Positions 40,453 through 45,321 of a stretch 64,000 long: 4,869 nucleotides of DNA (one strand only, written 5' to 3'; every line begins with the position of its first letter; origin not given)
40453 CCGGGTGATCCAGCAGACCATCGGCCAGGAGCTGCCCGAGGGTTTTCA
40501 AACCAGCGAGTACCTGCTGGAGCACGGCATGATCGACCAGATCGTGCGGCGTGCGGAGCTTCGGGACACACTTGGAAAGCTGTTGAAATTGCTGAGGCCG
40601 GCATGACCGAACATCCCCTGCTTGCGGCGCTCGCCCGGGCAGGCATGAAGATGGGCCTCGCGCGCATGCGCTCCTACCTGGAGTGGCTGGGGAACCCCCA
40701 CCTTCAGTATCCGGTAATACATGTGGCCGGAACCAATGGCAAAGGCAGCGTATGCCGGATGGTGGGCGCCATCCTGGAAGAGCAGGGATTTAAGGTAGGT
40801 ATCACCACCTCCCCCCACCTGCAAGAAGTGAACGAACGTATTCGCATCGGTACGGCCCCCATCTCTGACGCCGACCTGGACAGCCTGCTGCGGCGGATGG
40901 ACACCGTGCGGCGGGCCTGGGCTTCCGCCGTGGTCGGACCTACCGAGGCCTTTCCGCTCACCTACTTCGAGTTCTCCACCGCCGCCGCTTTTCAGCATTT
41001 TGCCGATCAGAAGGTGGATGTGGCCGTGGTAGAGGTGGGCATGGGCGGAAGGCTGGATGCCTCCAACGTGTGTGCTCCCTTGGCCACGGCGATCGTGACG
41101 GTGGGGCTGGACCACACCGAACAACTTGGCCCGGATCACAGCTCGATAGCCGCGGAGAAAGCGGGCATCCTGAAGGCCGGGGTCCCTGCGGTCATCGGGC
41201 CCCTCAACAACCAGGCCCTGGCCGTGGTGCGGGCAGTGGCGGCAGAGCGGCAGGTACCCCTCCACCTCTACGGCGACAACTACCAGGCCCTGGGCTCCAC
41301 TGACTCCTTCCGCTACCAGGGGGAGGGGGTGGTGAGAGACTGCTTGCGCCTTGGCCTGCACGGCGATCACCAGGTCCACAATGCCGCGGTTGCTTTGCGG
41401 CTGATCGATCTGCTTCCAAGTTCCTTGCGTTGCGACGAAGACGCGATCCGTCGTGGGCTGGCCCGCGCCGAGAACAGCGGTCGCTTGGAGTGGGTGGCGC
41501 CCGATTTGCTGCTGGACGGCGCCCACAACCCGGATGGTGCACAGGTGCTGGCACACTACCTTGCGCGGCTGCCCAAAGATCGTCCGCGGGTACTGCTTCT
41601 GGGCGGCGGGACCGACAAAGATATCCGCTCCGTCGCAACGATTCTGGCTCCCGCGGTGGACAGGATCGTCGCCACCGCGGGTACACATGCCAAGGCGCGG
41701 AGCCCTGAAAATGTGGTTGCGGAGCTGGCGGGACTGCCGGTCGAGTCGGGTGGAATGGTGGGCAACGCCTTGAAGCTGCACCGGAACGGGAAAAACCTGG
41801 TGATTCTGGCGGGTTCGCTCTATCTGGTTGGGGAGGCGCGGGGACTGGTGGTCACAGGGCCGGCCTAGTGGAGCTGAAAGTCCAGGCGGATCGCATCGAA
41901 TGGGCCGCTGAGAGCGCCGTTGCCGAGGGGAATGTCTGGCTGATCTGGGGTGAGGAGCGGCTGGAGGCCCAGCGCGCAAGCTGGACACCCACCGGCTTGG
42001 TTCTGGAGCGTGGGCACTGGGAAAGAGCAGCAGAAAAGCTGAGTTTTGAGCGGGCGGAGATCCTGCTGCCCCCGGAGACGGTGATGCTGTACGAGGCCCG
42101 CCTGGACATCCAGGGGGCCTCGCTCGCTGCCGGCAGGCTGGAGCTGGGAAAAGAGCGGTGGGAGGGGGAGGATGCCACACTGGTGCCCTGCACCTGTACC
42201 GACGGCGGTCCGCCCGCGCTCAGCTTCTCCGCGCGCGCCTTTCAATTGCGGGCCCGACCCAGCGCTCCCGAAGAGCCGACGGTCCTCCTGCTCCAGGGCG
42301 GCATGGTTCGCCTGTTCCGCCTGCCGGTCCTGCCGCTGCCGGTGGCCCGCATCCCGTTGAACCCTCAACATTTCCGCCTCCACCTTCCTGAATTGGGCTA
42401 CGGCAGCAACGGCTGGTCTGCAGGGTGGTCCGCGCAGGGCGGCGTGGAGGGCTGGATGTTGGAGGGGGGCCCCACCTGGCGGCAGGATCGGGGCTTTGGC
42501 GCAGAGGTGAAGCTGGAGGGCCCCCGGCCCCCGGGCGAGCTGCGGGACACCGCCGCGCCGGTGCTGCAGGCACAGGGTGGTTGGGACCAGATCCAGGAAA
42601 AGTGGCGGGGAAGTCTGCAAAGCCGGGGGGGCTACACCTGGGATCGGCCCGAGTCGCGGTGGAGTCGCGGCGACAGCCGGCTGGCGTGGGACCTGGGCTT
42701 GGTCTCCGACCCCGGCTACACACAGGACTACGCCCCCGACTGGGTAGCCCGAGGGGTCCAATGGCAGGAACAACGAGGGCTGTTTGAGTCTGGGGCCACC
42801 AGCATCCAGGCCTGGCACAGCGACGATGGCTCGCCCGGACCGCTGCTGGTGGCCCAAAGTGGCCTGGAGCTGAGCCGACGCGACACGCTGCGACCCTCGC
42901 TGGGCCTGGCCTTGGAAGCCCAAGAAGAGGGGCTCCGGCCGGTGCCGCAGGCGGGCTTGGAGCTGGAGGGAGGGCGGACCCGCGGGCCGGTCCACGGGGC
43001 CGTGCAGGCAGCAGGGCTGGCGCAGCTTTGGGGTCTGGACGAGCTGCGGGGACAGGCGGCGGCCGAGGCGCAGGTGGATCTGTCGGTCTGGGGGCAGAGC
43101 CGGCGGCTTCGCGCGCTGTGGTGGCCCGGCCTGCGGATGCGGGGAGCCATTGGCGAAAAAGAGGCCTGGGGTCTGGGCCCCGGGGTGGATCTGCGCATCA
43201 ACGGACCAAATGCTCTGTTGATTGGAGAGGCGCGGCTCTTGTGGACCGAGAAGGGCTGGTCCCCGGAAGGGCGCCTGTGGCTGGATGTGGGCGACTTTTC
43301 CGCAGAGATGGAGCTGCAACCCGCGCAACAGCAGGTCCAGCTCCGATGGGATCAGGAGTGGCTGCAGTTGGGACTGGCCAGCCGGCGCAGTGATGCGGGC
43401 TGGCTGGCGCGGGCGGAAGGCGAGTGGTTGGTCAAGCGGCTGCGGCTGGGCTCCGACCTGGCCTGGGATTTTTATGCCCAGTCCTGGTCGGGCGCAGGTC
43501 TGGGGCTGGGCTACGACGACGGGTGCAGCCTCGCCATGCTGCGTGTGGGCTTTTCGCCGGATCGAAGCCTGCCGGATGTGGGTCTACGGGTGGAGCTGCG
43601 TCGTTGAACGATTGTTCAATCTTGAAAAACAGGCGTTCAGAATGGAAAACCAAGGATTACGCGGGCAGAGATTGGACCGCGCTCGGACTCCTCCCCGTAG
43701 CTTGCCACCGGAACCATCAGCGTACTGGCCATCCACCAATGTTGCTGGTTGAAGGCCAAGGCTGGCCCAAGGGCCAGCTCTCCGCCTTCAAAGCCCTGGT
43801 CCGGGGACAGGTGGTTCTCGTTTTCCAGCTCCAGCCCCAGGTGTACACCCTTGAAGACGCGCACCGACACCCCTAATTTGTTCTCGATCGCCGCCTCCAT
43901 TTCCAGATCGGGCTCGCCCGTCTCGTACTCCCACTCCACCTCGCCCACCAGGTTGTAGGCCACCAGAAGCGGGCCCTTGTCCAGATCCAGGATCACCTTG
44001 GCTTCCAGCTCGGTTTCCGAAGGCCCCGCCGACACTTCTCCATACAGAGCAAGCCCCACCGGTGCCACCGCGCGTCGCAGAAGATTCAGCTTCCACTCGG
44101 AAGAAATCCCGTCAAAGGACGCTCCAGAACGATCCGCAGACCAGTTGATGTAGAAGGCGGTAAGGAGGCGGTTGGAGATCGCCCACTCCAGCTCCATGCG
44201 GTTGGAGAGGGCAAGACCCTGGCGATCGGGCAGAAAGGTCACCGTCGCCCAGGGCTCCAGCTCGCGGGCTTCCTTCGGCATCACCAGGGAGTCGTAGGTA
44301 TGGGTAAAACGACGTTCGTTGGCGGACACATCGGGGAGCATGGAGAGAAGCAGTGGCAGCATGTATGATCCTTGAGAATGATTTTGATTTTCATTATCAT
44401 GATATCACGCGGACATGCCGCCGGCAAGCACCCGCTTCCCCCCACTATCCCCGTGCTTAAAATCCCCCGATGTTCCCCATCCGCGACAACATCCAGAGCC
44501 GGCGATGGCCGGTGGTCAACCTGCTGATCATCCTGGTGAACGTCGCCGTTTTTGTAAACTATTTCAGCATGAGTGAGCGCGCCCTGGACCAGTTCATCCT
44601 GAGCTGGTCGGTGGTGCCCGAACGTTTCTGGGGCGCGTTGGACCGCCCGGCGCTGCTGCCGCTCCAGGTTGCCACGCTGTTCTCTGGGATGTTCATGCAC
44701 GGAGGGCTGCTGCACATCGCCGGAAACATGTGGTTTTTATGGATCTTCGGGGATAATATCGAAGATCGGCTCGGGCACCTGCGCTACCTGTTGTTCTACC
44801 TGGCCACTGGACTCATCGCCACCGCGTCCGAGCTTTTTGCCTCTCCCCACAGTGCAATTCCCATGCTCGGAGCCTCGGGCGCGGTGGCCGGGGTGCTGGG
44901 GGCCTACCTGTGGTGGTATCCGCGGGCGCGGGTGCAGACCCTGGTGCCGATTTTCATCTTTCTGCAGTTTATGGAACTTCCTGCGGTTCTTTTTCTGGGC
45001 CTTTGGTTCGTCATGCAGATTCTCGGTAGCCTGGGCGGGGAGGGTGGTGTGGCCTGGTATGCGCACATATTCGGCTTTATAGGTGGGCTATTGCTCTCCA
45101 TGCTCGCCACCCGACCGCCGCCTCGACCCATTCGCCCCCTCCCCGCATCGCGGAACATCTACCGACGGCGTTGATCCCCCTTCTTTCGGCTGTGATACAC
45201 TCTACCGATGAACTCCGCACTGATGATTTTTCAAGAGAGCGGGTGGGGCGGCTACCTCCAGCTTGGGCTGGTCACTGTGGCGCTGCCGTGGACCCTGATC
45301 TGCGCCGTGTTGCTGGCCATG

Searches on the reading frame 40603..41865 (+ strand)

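Call 13: search_protein_families(library=pfam, proteins=[window:40603-41865:+], max_evalue=0.001)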
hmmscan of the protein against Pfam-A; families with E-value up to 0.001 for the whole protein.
window:40603-41865:+ (421 aa): 2 families
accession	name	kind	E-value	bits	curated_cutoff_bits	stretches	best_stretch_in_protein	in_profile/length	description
PF08245.18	Mur_ligase_M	-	3.2e-12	47.2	24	1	41-265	1-197/200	Mur ligase middle domain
PF02875.26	Mur_ligase_C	-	3.7e-11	44.4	28.4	1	293-387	1-105/127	Mur ligase, glutamate ligase domain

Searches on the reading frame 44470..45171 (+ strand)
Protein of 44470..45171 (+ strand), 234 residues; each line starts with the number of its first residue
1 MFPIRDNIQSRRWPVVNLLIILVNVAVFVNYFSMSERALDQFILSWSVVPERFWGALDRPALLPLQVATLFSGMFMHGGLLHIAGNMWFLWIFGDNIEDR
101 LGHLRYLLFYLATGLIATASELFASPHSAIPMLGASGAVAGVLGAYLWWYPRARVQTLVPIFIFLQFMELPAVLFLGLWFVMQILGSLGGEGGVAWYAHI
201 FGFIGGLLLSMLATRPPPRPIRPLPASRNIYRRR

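Call 13: search_protein_families(library=pfam, proteins=[window:44470-45171:+], max_evalue=0.001)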
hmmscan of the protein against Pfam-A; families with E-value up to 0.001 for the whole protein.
window:44470-45171:+ (234 aa): 1 family
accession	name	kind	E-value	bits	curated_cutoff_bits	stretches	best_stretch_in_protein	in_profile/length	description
PF01694.28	Rhomboid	-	1.7e-33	116.3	22.6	1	66-213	3-140/143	Rhomboid domain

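Call 17: find_encoding_contigs(protein=window:44470-45171:+, flank=10000, max_places=6)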
Protein window:44470-45171:+ (234 aa): 1 contig read that carries it; 1 place shown.
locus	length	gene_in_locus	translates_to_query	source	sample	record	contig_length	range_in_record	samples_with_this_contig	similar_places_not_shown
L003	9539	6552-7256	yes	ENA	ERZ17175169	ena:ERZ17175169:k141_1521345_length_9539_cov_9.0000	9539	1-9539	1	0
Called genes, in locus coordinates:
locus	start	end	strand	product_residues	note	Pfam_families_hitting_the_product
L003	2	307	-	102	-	?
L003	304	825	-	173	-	PF04205:FMN_bind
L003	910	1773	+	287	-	PF02016:Peptidase_S66, PF17676:Peptidase_S66C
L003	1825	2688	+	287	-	PF17848:Zn_ribbon_ACC, PF01039:Carboxyl_trans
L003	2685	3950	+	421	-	PF08245:Mur_ligase_M, PF27239:FOL3_C, PF02875:Mur_ligase_C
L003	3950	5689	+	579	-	-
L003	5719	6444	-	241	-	-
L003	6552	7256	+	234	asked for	PF01694:Rhomboid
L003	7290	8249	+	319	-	-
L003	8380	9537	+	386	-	?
